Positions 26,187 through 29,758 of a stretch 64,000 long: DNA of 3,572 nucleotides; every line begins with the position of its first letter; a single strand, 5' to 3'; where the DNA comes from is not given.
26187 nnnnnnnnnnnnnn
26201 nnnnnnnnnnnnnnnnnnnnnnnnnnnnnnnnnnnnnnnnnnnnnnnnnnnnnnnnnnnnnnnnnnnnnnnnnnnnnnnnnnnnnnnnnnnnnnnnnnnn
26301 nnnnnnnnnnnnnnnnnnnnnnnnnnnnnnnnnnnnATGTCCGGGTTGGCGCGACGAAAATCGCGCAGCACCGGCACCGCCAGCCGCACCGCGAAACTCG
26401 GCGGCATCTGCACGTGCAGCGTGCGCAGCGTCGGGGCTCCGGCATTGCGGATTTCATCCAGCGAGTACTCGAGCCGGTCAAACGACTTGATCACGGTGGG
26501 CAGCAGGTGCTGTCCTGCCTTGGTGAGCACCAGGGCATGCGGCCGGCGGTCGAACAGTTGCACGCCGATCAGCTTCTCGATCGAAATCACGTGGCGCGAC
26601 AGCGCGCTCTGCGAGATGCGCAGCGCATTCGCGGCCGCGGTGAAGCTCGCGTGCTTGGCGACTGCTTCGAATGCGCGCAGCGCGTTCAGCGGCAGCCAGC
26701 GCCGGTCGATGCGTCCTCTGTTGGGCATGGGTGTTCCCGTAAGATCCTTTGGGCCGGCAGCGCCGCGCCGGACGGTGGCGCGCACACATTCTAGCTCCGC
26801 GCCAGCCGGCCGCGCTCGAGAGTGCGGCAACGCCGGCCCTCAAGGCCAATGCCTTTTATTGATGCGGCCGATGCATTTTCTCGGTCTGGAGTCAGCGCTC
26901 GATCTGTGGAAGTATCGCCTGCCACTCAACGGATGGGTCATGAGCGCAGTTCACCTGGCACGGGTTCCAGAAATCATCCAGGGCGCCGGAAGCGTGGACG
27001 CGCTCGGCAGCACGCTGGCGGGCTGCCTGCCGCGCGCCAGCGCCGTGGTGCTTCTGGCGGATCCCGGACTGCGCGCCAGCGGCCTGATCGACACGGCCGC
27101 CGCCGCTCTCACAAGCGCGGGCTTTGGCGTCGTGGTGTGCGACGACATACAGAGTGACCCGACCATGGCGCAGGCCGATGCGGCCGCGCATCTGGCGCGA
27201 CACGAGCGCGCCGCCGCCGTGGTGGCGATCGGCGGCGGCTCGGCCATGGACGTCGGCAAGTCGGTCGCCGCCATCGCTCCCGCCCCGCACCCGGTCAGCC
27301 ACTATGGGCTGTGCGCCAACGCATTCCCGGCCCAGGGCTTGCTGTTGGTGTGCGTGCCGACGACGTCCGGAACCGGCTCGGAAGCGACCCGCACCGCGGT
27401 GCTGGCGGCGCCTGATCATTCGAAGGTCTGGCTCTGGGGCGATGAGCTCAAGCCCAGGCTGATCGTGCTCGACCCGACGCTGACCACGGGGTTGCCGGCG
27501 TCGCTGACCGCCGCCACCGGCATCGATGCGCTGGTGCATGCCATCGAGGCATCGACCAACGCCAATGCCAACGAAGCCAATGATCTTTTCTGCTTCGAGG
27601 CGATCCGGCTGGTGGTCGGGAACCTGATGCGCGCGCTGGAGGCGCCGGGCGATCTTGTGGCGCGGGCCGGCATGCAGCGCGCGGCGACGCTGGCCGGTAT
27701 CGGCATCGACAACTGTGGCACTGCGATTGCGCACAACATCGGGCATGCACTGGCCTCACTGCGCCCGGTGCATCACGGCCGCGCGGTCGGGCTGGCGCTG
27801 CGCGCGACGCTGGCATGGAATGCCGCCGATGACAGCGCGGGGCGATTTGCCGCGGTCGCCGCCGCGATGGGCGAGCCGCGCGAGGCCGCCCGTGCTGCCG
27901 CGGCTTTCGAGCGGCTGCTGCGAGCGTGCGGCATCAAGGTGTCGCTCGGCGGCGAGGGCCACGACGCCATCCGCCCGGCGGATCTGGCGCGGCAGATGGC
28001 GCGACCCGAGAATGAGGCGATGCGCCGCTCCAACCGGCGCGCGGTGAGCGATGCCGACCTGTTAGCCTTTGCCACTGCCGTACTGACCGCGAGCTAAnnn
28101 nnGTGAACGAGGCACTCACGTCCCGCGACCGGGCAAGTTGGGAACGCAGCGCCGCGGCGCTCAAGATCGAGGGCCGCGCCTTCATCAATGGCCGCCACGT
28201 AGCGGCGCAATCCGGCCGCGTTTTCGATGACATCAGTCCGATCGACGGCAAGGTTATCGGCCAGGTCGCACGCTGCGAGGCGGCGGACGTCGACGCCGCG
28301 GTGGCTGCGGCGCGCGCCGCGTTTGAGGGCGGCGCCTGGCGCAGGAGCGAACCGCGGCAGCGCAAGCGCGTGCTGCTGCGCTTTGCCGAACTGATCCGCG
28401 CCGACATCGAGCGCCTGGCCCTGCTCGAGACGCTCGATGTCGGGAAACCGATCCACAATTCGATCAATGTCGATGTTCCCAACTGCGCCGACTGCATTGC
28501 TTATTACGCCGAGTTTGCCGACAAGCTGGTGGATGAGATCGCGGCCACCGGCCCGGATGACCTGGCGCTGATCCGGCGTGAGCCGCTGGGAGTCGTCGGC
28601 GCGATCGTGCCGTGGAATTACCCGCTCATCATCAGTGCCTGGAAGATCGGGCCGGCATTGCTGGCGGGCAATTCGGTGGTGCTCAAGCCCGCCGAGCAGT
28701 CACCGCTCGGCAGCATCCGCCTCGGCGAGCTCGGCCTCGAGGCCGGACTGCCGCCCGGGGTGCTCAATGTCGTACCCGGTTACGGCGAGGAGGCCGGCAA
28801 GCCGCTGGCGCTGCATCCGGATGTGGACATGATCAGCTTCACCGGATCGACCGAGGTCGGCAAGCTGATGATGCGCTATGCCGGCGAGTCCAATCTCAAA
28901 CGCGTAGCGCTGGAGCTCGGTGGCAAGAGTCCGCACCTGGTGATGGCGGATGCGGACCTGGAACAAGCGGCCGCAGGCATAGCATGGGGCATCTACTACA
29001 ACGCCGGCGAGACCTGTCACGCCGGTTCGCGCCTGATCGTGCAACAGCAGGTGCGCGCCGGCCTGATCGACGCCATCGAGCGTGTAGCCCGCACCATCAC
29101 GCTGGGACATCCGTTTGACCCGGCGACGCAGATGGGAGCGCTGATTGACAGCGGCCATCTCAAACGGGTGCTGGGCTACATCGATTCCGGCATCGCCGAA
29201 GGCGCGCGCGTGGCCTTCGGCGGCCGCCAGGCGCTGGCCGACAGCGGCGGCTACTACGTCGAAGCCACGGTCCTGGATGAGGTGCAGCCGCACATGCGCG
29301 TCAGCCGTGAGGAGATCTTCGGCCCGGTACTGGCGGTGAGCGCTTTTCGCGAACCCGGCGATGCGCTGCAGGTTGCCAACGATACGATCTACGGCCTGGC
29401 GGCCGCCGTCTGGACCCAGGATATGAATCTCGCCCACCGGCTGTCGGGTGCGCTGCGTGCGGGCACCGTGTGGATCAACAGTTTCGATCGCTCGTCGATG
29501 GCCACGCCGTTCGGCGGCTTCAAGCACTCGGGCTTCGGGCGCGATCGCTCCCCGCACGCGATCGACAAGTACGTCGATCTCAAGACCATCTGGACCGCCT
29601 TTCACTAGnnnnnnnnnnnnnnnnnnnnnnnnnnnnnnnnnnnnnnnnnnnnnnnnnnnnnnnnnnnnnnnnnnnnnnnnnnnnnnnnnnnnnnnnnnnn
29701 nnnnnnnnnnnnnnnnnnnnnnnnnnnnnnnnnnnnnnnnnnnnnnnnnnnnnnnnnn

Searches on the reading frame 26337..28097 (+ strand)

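Call 6: search_protein_families(library=pfam, proteins=[window:26337-28097:+])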
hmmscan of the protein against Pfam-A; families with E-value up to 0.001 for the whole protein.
window:26337-28097:+ (586 aa): 3 families
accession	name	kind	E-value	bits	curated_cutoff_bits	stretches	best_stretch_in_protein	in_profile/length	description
PF00465.25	Fe-ADH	-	2e-36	125.6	31.3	1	212-380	3-168/168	Iron-containing alcohol dehydrogenase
PF25137.1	ADH_Fe_C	-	5.1e-27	95.3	27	1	391-573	1-184/194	Fe-containing alcohol dehydrogenase family, C-terminal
PF13685.12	Fe-ADH_2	-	6.1e-08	33.2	28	1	233-312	18-95/149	Iron-containing alcohol dehydrogenase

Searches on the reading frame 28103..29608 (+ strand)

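Call 6: search_protein_families(library=pfam, proteins=[window:28103-29608:+])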
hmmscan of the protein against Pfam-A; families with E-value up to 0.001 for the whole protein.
window:28103-29608:+ (501 aa): 1 family
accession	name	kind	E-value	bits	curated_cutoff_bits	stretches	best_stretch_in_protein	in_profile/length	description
PF00171.27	Aldedh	-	1.4e-166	555.1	23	1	33-496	2-461/461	Aldehyde dehydrogenase family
